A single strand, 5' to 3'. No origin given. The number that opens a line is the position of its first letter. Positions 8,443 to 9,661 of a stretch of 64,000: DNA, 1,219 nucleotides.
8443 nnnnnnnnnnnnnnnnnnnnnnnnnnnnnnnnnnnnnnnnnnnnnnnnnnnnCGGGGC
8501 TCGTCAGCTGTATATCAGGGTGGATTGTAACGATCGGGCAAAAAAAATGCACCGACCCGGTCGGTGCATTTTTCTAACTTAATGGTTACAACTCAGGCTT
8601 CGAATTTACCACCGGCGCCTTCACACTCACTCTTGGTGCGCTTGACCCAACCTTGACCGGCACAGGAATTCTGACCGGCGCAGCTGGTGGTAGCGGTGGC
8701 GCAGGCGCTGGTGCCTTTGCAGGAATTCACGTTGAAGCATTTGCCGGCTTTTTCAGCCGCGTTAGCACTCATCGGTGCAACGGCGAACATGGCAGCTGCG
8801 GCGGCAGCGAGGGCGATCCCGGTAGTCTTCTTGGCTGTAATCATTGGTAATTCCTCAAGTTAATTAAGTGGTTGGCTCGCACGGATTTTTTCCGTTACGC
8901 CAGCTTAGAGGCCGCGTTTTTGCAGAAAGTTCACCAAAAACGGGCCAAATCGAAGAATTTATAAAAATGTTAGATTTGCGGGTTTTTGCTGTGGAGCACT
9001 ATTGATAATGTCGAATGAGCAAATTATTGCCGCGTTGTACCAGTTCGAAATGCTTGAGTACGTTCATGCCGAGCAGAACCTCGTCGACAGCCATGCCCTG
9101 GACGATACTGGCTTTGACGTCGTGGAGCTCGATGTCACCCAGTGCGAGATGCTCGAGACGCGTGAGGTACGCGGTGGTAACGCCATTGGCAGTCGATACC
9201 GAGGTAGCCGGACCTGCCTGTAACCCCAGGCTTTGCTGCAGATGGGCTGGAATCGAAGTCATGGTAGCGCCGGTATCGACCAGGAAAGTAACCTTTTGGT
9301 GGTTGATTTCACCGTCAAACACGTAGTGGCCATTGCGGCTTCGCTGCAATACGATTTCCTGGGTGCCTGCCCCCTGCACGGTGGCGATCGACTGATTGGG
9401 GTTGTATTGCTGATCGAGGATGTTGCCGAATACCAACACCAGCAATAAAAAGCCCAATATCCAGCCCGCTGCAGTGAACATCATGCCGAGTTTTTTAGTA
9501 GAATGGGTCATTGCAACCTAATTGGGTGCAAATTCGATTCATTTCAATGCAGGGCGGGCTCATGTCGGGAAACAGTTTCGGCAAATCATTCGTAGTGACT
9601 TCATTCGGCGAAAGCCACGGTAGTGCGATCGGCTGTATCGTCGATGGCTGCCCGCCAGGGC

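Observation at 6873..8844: Minimal bufferin-like MNIO RiPP cluster lacking DoxX and cognate sigma factor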

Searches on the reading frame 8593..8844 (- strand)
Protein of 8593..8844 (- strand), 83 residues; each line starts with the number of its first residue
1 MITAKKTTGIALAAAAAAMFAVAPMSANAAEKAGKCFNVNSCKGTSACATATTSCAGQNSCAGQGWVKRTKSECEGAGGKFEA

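Call 3: search_protein_families(library=pfam, proteins=[window:8593-8844:-], max_evalue=0.01)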
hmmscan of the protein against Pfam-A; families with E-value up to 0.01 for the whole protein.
window:8593-8844:- (83 aa): 0 families

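Call 4: search_protein_families(library=ncbifam, proteins=[window:8593-8844:-], max_evalue=0.01)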
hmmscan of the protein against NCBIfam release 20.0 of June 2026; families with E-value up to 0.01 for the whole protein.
window:8593-8844:- (83 aa): 1 family
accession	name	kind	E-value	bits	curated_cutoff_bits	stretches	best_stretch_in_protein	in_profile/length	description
NF050166.1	Cu_RiPP_BufA2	equivalog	5.7e-22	77.7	60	1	10-81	2-78/79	BufA2 family periplasmic bufferin-type metallophore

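Call 26: find_homologous_proteins(query=window:8593-8844:-, max_evalue=0.001)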
Query window:8593-8844:- (83 aa): 199 proteins with E <= 0.001 among 213 candidates; the best 120 are listed.
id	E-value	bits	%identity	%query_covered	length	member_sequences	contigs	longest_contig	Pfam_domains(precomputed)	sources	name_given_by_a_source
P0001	3.9e-40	153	94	100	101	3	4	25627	-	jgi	-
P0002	7.5e-40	152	92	100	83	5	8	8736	-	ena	-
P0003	3.6e-39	150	90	100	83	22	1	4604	-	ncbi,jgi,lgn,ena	-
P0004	5.9e-39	149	90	100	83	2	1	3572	-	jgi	jgi:hypothetical protein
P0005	8.7e-39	149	90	100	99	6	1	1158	-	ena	-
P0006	8.9e-39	149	89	100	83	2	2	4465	-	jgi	-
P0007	1.2e-38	148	90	100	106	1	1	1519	-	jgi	jgi:hypothetical protein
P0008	1.3e-38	148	93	100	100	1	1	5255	-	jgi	jgi:hypothetical protein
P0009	1.8e-38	148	86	100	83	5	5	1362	-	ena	-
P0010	2.0e-38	148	89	100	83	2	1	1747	-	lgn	-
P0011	2.3e-38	147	89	100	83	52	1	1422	-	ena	-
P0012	3.2e-37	144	88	100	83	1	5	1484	-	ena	-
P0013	3.3e-37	144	87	100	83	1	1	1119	-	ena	-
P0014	6.7e-37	143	84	100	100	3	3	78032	-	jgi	jgi:hypothetical protein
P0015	8.1e-37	142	92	100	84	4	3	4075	-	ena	-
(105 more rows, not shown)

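Call 28: find_related_loci(query=A1, collection=genome_contigs, flank=7000)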
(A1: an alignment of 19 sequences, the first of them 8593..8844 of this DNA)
Query A1 (83 aa) in genome_contigs; peptide patterns used: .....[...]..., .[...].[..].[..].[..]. (x = any residue, [..] = any of these).
599 stretches matched a pattern (row limit reached: there are more); 550 encode a relative of the query (tblastn E <= 1e-3); the best 80 are kept; 80 distinct loci.
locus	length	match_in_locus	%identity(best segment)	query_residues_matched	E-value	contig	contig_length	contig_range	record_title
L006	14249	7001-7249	96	1-83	5e-47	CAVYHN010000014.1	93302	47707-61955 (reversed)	MAG: uncultured Gammaproteobacteria bacterium isolate MFD03551.bin.2.49 genome assembly, contig: contig_21592, whole gen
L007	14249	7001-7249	96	1-83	9e-47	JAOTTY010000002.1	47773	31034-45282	MAG: Gammaproteobacteria bacterium isolate 13_July_SF_Bin35 13_July_SF_Bin35_scaffold_181_c1, whole genome shotgun seque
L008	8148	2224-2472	95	1-83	7e-47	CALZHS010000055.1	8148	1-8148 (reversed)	MAG: uncultured Gammaproteobacteria bacterium isolate FO_M_Gamma_013 genome assembly, contig: scaffold_7572, whole genom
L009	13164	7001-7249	95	1-83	1e-46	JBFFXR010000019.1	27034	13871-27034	MAG: Gammaproteobacteria bacterium isolate Mix_sand01.2020.11.D.3 k141_977711_length_27034_cov_19.9189, whole genome sho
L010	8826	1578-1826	93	1-83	3e-39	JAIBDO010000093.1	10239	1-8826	MAG: Gammaproteobacteria bacterium isolate bin.75 k141_1042947_length_10239_cov_54.4541, whole genome shotgun sequence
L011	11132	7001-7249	94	1-83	1e-38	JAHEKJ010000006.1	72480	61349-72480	MAG: Gammaproteobacteria bacterium isolate Ww580 NODE_490_length_72480_cov_8.005017, whole genome shotgun sequence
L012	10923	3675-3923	94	1-83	9e-38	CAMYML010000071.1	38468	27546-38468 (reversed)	MAG: uncultured Gammaproteobacteria bacterium isolate FO_M_Gamma_012 genome assembly, contig: scaffold_3231, whole genom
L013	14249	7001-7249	94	1-83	1e-37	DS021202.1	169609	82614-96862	Olavius algarvensis Gamma 3 endosymbiont Gutless_Worm_Scaffold30 genomic scaffold, whole genome shotgun sequence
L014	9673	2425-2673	93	1-83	3e-37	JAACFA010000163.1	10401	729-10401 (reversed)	MAG: Gammaproteobacteria bacterium isolate bin.4 scaffold_10049, whole genome shotgun sequence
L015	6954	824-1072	94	1-83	3e-37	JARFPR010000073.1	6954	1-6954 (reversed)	MAG: Gammaproteobacteria bacterium isolate MAG_Ve_Sed_03 k141_432747, whole genome shotgun sequence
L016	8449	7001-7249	90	1-83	5e-37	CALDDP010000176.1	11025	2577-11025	MAG: uncultured Gammaproteobacteria bacterium isolate N1_Bin_MAXBIN__089_1 genome assembly, contig: c_000000898466, whol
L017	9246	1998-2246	93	1-83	6e-37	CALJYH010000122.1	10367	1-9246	MAG: uncultured Gammaproteobacteria bacterium isolate N3_Bin_MAXBIN__052_1 genome assembly, contig: c_000002517425, whol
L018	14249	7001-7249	93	1-83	8e-37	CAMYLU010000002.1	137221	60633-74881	MAG: uncultured Gammaproteobacteria bacterium isolate FCS_Gamma_010 genome assembly, contig: scaffold_3, whole genome sh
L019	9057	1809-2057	92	1-83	1e-36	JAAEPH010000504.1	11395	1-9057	MAG: Gammaproteobacteria bacterium isolate Cli_6 CliG_CONTIG2682202, whole genome shotgun sequence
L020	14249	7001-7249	92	1-83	3e-36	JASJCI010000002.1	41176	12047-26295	MAG: Gammaproteobacteria bacterium isolate MO_140.B7 MO_140.c_58, whole genome shotgun sequence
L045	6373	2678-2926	58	1-82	3e-24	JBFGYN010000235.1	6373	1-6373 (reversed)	MAG: Candidatus Competibacterales bacterium isolate Mix_sand06.2021.04.G.13 k141_1964308_length_6373_cov_9.3366, whole g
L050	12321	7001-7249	60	1-83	1e-22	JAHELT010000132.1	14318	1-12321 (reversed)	MAG: Chromatiales bacterium isolate Ww634 NODE_13033_length_14318_cov_3.393041, whole genome shotgun sequence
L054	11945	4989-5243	52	1-81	2e-21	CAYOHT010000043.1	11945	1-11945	MAG TPA_asm: uncultured Cocleimonas sp. isolate SRP345593_co1_162 genome assembly, contig: NODE_1791_length_11945_cov_10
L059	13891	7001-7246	59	1-82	1e-20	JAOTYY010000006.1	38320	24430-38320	MAG: Gammaproteobacteria bacterium isolate 21_Jan_SF_Bin59 21_Jan_SF_Bin59_scaffold_510_c1, whole genome shotgun sequenc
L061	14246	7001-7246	52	2-82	2e-20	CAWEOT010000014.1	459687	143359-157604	MAG: uncultured Gammaproteobacteria bacterium isolate MFD02242.bin.1.123 genome assembly, contig: contig_41633, whole ge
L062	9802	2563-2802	54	2-80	2e-20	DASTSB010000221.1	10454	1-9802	MAG TPA_asm: Steroidobacteraceae bacterium isolate SMAG_U2269 k141_72000, whole genome shotgun sequence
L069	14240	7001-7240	55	6-82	5e-19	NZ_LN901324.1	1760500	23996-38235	Legionella saoudiensis strain LS-1, whole genome shotgun sequence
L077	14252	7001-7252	56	1-80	7e-18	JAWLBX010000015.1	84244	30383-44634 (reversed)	MAG: Alphaproteobacteria bacterium isolate 15dZY3.bin.14 NODE_502_length_84244_cov_5.574045, whole genome shotgun sequen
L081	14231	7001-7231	51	5-75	1e-17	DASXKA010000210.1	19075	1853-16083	MAG TPA_asm: Steroidobacteraceae bacterium isolate SMAG_U5264 k141_331555, whole genome shotgun sequence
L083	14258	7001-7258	58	1-83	2e-17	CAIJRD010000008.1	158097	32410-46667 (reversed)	MAG: uncultured Sinobacteraceae bacterium isolate MJ130729B_bin-348 genome assembly, contig: bin-348:08/20, whole genome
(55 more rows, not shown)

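Call 35: search_protein_families(library=pfam, proteins=[L045:4620-5360:+, L054:8137-9006:+, L061:8948-11008:+, L062:4694-5254:+, L069:9087-11138:+, L077:9073-9666:+, L083:9149-9664:+, L059:9508-10845:+, L050:9052-9639:-, L081:6404-6901:+], max_evalue=0.001)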
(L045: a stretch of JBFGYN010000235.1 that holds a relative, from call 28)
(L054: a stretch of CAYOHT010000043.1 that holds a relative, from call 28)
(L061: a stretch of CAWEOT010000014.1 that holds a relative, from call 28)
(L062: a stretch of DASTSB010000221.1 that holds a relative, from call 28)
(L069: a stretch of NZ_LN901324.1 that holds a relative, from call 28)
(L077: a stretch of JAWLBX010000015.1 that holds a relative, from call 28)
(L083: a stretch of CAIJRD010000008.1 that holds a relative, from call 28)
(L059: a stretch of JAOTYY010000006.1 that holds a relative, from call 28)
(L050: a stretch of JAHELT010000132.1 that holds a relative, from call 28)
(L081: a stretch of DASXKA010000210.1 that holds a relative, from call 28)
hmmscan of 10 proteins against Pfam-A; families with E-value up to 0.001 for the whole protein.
L045:4620-5360:+ (246 aa): 1 family
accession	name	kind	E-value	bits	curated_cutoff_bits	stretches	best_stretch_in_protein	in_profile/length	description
PF06764.17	DUF1223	-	2.7e-43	148.8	30.7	1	33-228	1-201/202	Protein of unknown function (DUF1223)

L054:8137-9006:+ (289 aa): 2 families
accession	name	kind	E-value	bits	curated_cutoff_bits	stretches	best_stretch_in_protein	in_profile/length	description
PF03755.18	YicC-like_N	-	6e-41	140.8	25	1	2-155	1-155/156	Endoribonuclease YicC-like, N-terminal region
PF08340.16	YicC-like_C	-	9.1e-39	132.7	27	1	174-289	3-120/120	Endoribonuclease YicC-like, C-terminal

L061:8948-11008:+ (686 aa): 2 families
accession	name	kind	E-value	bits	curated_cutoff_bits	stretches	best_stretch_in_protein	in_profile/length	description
PF00082.27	Peptidase_S8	-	2.7e-40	138.9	21.8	1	182-485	2-273/288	Subtilase family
PF22352.2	K319L-like_PKD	-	4.3e-11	43.1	27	1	549-626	7-83/84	K319L-like, PKD domain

L062:4694-5254:+ (186 aa): 0 families

L069:9087-11138:+ (683 aa): 0 families

L077:9073-9666:+ (197 aa): 0 families

L083:9149-9664:+ (171 aa): 3 families
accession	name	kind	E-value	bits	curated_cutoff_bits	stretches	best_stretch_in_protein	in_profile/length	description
PF07681.17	DoxX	-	6.8e-18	65.5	23.6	1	40-119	2-83/85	DoxX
PF04173.18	DoxD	-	5.1e-05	23.7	22.7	1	88-163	75-148/167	TQO small subunit DoxD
PF07291.16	MauE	-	0.00016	22.4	27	1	40-120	5-88/128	Methylamine utilisation protein MauE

L059:9508-10845:+ (445 aa): 3 families
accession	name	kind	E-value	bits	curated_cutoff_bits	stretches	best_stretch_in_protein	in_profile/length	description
PF02518.31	HATPase_c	-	4.1e-24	85.6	26.4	1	335-444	2-109/111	Histidine kinase-, DNA gyrase B-, and HSP90-like ATPase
PF00072.30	Response_reg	-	9.6e-20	71.3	30.2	1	35-147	1-110/111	Response regulator receiver domain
PF00512.31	HisKA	-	3.2e-09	37.1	26.9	1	227-291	3-64/66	His Kinase A (phospho-acceptor) domain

L050:9052-9639:- (195 aa): 2 families
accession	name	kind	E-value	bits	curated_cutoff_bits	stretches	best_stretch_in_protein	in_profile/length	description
PF07681.17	DoxX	-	3.5e-06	28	23.6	1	55-140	14-81/85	DoxX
PF04173.18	DoxD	-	0.00064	20.1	22.7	1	88-192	53-147/167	TQO small subunit DoxD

L081:6404-6901:+ (165 aa): 4 families
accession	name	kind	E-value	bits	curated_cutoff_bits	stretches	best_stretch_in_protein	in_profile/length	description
PF07681.17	DoxX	-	2.9e-19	69.9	23.6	1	24-103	2-83/85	DoxX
PF04173.18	DoxD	-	5.2e-06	26.9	22.7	1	69-149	72-150/167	TQO small subunit DoxD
PF07291.16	MauE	-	5.9e-06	27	27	1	25-98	6-82/128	Methylamine utilisation protein MauE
PF13564.11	DoxX_2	-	0.00018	22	26.3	1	32-103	7-81/103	DoxX-like family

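Call 69: predict_structure(alignment_id=A1)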
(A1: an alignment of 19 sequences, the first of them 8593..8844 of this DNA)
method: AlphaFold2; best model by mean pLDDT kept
length: 83 residues; sequences in the alignment: 19
mean_pLDDT: 54.6   pTM: 0.35
mean pLDDT of the five models: 54.6, 53.2, 52.7, 51.9, 49.1
residues with pLDDT >= 90: 0; 70-90: 16; 50-70: 21; < 50: 46
segments of 3 or more residues with pLDDT < 50: 4-6, 11-19, 21-29, 43-51, 53-64
pLDDT, mean of each block of 10 residues (from residue 1): 47 49 46 66 46 46 60 72 75
secondary structure, 60 per line:
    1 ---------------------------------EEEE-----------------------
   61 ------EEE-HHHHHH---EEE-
elements in order: E34-37 E67-69 H71-76 E80-82

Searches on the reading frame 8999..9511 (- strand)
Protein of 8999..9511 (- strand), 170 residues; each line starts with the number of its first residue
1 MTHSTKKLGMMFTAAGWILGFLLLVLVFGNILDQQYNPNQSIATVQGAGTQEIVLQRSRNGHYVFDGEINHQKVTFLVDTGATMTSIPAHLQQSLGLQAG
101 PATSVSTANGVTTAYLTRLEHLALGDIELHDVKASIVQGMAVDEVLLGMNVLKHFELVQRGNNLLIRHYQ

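Call 3: search_protein_families(library=pfam, proteins=[window:8999-9511:-], max_evalue=0.01)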
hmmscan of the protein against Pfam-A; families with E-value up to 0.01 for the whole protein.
window:8999-9511:- (170 aa): 4 families
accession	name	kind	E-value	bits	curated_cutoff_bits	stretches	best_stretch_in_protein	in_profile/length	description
PF13975.11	gag-asp_proteas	-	3e-26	92.3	28.2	1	66-154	2-92/92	gag-polyprotein putative aspartyl protease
PF13650.11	Asp_protease_2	-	1e-21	77.8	24.3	1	66-151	2-90/90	Aspartyl protease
PF00077.25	RVP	-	0.00073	20.2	20.7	1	68-156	10-97/101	Retroviral aspartyl protease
PF09668.16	Asp_protease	-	0.0062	17.1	26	0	66-157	13-106/109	Aspartyl protease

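Call 4: search_protein_families(library=ncbifam, proteins=[window:8999-9511:-], max_evalue=0.01)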
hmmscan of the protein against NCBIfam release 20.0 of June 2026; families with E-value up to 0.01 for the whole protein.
window:8999-9511:- (170 aa): 2 families
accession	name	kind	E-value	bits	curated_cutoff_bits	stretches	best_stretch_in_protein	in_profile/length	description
TIGR02281.1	clan_AA_DTGA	subfamily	3.1e-28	98.4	57.95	1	52-167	1-120/121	TIGR02281 family clan AA aspartic protease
TIGR03698.1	clan_AA_DTGF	subfamily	2.5e-07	31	57.35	1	72-158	15-99/107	clan AA aspartic protease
